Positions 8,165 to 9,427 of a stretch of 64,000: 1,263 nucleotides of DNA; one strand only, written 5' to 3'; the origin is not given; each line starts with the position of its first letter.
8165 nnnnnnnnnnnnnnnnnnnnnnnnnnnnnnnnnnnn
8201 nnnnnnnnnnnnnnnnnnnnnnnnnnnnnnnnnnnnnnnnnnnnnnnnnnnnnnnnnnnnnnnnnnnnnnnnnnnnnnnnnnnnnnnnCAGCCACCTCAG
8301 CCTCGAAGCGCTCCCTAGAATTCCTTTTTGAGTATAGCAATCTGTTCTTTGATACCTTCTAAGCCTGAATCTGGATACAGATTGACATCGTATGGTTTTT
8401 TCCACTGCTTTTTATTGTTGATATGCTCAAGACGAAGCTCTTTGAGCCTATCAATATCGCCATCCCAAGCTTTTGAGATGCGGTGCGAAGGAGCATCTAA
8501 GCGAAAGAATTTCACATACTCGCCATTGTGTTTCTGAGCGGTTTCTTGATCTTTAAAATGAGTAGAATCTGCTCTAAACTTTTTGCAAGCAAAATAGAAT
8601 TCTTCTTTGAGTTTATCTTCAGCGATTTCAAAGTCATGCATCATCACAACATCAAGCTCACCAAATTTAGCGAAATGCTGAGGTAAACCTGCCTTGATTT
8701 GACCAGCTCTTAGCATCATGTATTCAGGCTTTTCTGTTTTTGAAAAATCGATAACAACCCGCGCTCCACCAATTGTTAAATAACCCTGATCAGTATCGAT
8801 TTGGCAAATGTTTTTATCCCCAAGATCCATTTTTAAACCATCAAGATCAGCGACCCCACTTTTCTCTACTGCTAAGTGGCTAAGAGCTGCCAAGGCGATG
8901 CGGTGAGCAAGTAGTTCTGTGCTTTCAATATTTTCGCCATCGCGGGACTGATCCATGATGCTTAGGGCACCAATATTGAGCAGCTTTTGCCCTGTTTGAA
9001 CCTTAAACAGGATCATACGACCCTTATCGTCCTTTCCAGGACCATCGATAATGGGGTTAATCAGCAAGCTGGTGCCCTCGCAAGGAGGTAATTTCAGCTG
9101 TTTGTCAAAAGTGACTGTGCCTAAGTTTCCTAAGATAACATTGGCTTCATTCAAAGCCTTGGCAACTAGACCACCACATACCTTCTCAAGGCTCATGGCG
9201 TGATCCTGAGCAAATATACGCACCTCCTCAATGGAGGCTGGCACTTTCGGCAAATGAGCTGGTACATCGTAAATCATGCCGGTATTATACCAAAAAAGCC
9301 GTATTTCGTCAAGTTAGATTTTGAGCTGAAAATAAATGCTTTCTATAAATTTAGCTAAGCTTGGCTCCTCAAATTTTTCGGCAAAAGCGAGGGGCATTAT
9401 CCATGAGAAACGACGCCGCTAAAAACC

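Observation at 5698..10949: AT-rich accessory island with defence-island character containing two unrecognisable genes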

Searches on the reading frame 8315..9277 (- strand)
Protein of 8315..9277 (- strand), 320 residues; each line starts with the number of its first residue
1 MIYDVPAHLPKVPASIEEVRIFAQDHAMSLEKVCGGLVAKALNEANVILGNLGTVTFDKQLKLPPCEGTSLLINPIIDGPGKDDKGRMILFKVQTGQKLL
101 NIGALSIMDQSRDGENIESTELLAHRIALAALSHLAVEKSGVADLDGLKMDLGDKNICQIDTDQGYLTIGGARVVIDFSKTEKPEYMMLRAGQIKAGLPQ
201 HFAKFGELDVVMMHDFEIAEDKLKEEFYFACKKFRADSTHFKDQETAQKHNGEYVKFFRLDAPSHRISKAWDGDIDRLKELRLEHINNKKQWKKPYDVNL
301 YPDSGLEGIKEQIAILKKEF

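Call 3: search_protein_families(library=pfam, proteins=[window:8315-9277:-], max_evalue=0.1)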
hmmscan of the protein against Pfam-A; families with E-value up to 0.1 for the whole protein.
window:8315-9277:- (320 aa): 0 families

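Call 4: search_protein_families(library=padloc, proteins=[window:8315-9277:-], max_evalue=0.1)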
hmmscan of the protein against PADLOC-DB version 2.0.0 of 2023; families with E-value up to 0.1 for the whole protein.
window:8315-9277:- (320 aa): 0 families

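Call 5: search_protein_families(library=ncbifam, proteins=[window:8315-9277:-], max_evalue=0.1)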
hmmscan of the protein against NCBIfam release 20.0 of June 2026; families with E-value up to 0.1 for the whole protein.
window:8315-9277:- (320 aa): 0 families

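Call 7: find_homologous_proteins(query=window:8315-9277:-, max_evalue=0.001)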
Query window:8315-9277:- (320 aa): 2 proteins with E <= 0.001 among 2104 candidates.
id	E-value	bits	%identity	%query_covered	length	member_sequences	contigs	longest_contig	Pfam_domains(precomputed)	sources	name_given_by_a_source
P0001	5.8e-193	658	100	92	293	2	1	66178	-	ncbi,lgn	-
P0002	2.0e-99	351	53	100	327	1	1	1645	-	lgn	-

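Call 9: search_protein_families(library=phrogs, proteins=[window:8315-9277:-], max_evalue=0.1)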
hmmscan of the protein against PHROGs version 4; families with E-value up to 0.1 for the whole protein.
window:8315-9277:- (320 aa): 0 families

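Call 11: find_encoding_contigs(protein=P0002, flank=10000)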
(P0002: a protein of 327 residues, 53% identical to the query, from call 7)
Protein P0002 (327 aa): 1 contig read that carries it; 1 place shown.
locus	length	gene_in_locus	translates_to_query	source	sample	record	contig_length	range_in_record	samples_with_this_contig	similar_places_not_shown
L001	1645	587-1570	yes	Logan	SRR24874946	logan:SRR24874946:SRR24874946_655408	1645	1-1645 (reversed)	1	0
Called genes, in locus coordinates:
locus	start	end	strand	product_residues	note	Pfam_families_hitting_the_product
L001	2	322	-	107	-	?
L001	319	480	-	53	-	PF00471:Ribosomal_L33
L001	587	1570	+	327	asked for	-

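Call 20: search_protein_representatives(alignment_id=A1)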
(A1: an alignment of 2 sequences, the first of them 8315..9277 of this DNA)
Query: 2 sequences, 332 profile positions. Proteins with E-value up to 0.001 (for the whole library): 2; up to 1e-10: 1; up to 1e-30: 1. The best 2 are listed.
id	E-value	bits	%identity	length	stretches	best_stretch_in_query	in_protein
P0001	5.9e-174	594.3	-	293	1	28-332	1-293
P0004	1.4e-09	53.9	-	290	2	32-233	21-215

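Call 21: predict_structure(alignment_id=A1)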
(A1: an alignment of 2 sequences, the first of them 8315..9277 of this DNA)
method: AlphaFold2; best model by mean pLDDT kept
length: 320 residues; sequences in the alignment: 2
mean_pLDDT: 45.6   pTM: 0.49
mean pLDDT of the five models: 45.6, 42.3, 36.7, 35.8, 33.6
residues with pLDDT >= 90: 0; 70-90: 49; 50-70: 53; < 50: 218
segments of 3 or more residues with pLDDT < 50: 1-8, 59-95, 100-105, 108-115, 141-242, 244-298
pLDDT, mean of each block of 10 residues (from residue 1): 42 69 73 67 80 63 32 31 36 50 47 54 73 59 31 27 31 31 31 32 34 32 33 37 42 34 29 38 38 43 66 76
secondary structure, 60 per line:
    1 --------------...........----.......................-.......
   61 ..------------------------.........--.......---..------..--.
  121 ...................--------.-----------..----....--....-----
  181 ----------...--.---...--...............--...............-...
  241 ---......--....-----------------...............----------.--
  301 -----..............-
elements in order: H16-25 H30-52 E54-62 E87-95 E98-104 H120-139 E166-169 E172-175 E205-219 E222-236 H244-249 E252-255 H273-287 H306-319

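Call 25: find_homologous_proteins(query=A2, max_evalue=0.01)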
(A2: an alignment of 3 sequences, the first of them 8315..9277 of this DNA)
Query A2 (3 sequences) (320 aa, profile of the alignment): 3 proteins with E <= 0.01 among 8000 candidates.
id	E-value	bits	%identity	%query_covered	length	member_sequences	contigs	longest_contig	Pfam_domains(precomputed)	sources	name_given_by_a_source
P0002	2.1e-171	587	53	100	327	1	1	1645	-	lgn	-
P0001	5.6e-154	530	100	92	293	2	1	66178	-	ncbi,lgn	-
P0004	2.8e-112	393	29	89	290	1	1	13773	-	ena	-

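Call 26: search_solved_structures(query=A2, max_evalue=10)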
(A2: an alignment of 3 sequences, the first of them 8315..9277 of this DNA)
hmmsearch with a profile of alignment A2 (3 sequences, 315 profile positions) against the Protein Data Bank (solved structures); distinct sequences matched with E-value up to 10: 0.

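Call 28: find_encoding_contigs(protein=P0004, flank=10000)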
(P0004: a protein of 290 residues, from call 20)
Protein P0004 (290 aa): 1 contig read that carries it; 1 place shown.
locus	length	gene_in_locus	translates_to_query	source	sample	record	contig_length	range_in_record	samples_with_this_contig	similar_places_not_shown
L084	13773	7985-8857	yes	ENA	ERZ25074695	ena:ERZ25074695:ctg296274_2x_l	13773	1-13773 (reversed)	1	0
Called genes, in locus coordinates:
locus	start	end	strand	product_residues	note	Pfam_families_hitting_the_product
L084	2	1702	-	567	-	?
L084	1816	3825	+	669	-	-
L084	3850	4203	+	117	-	-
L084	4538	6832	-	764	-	PF01588:tRNA_bind, PF03483:B3_4, PF03484:B5, PF17759:tRNA_synthFbeta, PF03147:FDX-ACB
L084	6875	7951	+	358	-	PF01476:LysM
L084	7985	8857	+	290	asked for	-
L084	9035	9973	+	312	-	PF24827:AstE_AspA_cat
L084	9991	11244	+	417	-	PF07690:MFS_1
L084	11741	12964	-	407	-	PF13518:HTH_28 (weak), PF13551:HTH_29 (weak), PF13565:HTH_32, PF13683:rve_3 (faint)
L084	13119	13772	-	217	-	?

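Call 29: find_encoding_contigs(protein=P0001, flank=10000)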
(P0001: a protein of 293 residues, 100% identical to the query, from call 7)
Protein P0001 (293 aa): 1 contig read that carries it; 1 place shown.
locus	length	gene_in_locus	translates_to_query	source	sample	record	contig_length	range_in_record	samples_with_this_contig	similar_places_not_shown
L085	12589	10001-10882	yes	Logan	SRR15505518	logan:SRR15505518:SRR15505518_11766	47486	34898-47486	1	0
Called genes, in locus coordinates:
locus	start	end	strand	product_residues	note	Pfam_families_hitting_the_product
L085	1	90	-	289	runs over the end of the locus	PF02424:ApbE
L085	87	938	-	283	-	PF00763:THF_DHG_CYH, PF02882:THF_DHG_CYH_C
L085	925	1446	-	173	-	-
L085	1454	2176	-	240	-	PF00348:polyprenyl_synt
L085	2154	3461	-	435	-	PF03721:UDPG_MGDP_dh_N, PF00984:UDPG_MGDP_dh, PF03720:UDPG_MGDP_dh_C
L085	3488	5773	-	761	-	PF11924:IAT_beta (weak)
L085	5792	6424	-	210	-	PF00005:ABC_tran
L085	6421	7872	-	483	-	PF02687:FtsX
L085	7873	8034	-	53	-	PF00471:Ribosomal_L33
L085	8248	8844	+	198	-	PF13338:AbiEi_4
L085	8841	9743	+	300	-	PF08843:AbiEii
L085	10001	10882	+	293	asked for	-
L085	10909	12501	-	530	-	PF09820:AAA-ATPase_like, PF08011:PDDEXK_9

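Call 37: search_protein_families(library=pfam, alignment_id=A2, max_evalue=10)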
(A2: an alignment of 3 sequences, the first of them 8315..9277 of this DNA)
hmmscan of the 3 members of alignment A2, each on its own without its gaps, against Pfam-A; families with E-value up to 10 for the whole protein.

A. member 1, window:8315-9277:- (320 aa): 0 families

B. families by the number of members that match (of 3 scanned): 0 families

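Call 40: search_protein_families(library=pfam, proteins=[L084:1816-3825:+, L084:3850-4203:+, L084:6875-7951:+, L084:9035-9973:+, L084:11741-12964:-], max_evalue=0.01)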
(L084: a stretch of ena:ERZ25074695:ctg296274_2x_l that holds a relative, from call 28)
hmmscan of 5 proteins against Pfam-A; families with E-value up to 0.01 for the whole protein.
L084:1816-3825:+ (669 aa): 1 family
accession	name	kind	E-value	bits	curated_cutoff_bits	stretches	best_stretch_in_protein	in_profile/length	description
PF04790.18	Sarcoglycan_1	-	0.0082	15.9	32.5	0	31-141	122-251/259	Sarcoglycan complex subunit protein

L084:3850-4203:+ (117 aa): 1 family
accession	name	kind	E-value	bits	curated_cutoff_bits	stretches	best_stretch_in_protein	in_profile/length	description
PF10892.13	DUF2688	-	0.0056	16.6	25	0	60-78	26-44/56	Protein of unknown function (DUF2688)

L084:6875-7951:+ (358 aa): 1 family
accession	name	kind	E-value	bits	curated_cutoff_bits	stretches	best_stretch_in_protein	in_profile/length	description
PF01476.26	LysM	-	2.7e-13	50.1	20.9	1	315-358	1-43/43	LysM domain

L084:9035-9973:+ (312 aa): 1 family
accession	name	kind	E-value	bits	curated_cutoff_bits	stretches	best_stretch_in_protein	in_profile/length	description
PF24827.1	AstE_AspA_cat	-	1.5e-20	74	25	1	18-197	1-191/192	Succinylglutamate desuccinylase/Aspartoacylase catalytic domain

L084:11741-12964:- (407 aa): 5 families
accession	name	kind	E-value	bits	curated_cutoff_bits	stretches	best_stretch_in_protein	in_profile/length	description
PF13565.12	HTH_32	-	3.2e-09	37.7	33.7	1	37-108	3-72/73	Homeodomain-like domain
PF13551.12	HTH_29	-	2.3e-07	31.2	28.1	1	8-67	1-61/64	Winged helix-turn helix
PF13518.12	HTH_28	-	1.8e-06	28.3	25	1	8-57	2-50/52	Helix-turn-helix domain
PF13683.12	rve_3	-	2.6e-05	24.3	26.5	1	232-286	4-55/67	Integrase core domain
PF13384.12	HTH_23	-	2.7e-05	24.3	24.6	1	4-52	3-50/50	Homeodomain-like domain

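Call 41: search_protein_families(library=padloc, proteins=[L084:1816-3825:+, L084:3850-4203:+, L084:6875-7951:+, L084:9035-9973:+, L084:11741-12964:-], max_evalue=0.01)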
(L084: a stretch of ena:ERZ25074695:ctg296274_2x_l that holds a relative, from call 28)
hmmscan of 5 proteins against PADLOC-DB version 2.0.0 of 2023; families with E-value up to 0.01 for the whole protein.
L084:1816-3825:+ (669 aa): 0 families

L084:3850-4203:+ (117 aa): 0 families

L084:6875-7951:+ (358 aa): 0 families

L084:9035-9973:+ (312 aa): 0 families

L084:11741-12964:- (407 aa): 0 families

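Call 51: search_dna_similar(query=window:8315-9277:-, collection=plasmids, mode=protein, max_evalue=0.1, max_rows=10)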
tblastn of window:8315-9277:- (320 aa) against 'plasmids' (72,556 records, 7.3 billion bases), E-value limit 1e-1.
No match.

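Call 57: find_related_loci(query=A2, collection=metagenome_contigs, flank=10000)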
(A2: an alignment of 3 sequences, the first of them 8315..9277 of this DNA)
Query A2 (320 aa) in metagenome_contigs; peptide patterns used: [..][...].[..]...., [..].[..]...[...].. (x = any residue, [..] = any of these).
400 stretches matched a pattern, but none encodes a relative of the query by tblastn (E <= 1e-3).

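Call 58: find_related_loci(query=A2, collection=viral_contigs, flank=10000)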
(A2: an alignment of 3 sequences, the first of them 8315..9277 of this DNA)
Query A2 (320 aa) in viral_contigs; peptide patterns used: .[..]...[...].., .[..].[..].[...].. (x = any residue, [..] = any of these).
109 stretches matched a pattern, but none encodes a relative of the query by tblastn (E <= 1e-3).

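Call 67: fold_search(model_id=the predicted structure, library=pdb)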
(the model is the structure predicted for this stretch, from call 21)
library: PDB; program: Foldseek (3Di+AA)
matches with E <= 10: 156; with E <= 0.001: 0
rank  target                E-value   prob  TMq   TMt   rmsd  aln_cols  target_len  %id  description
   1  3mud_B                4.4e-01  0.11  0.10  0.17  15.2       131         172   15  Structure of the Tropomyosin Overlap Complex from Chicken Smooth Muscle (released 2010-06-23)
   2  9m6k_A                9.3e-01  0.01  0.10  0.08  26.9       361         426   10  Cryo-EM structure of bacteriophage NF5 portal (released 2025-12-17)
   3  8a3w_O                1.0e+00  0.04  0.12  0.15  18.8       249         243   13  CRYO-EM STRUCTURE OF LEISHMANIA MAJOR 80S RIBOSOME : WILD TYPE (released 2023-12-20)
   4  3bh2_A                1.2e+00  0.01  0.07  0.09  18.7       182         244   10  Structural Studies of Acetoacetate Decarboxylase (released 2008-12-23)
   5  7ulz                  1.3e+00  0.04  0.13  0.10  16.4       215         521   10  Crystal Structure of Methionine-tRNA ligase / Methionyl-tRNA synthetase (MetRS) from Pseudomonas aeruginosa PAO1 (released 2022-04-27)
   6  7qog_B                1.3e+00  0.02  0.10  0.13  21.1       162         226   11  Portal protein assembly of the phicrAss001 virion with C12 symmetry imposed (released 2023-03-29)
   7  1t7d_B                1.5e+00  0.04  0.09  0.11  12.1        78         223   13  Crystal structure of Escherichia coli type I signal peptidase in complex with a lipopeptide inhibitor (released 2004-07-13)
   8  6h8r                  1.6e+00  0.08  0.10  0.11  10.5        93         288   12  CRYSTAL STRUCTURE OF THE HUMAN PROTEIN TYROSINE PHOSPHATASE PTPN5 (STEP) IN COMPLEX WITH COMPOUND 2 (released 2018-09-26)
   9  1b12_C                1.7e+00  0.03  0.07  0.09  13.2        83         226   11  CRYSTAL STRUCTURE OF TYPE 1 SIGNAL PEPTIDASE FROM ESCHERICHIA COLI IN COMPLEX WITH A BETA-LACTAM INHIBITOR (released 1999-12-10)
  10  5ovr                  1.8e+00  0.08  0.10  0.11  10.4        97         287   12  X-Ray Characterization of Striatal-Enriched Protein Tyrosine Phosphatase Inhibitors (released 2017-11-22)
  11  3htx_A                1.8e+00  0.08  0.13  0.06  11.7       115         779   13  Crystal structure of small RNA methyltransferase HEN1 (released 2009-09-29)
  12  5ow1                  1.8e+00  0.06  0.10  0.11  10.5        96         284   12  X-Ray Characterization of Striatal-Enriched Protein Tyrosine Phosphatase Inhibitors (released 2017-11-22)
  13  6az3_O                1.8e+00  0.02  0.11  0.11  18.6       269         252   11  Cryo-EM structure of of the large subunit of Leishmania ribosome bound to paromomycin (released 2017-12-06)
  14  3j9w_BH               2.0e+00  0.02  0.10  0.16  16.6       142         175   13  Cryo-EM structure of the Bacillus subtilis MifM-stalled ribosome complex (released 2015-04-29)
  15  4v97_DH               2.0e+00  0.02  0.10  0.15  16.6       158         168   15  Crystal structure of the bacterial ribosome ram mutation G299A. (released 2014-07-09)
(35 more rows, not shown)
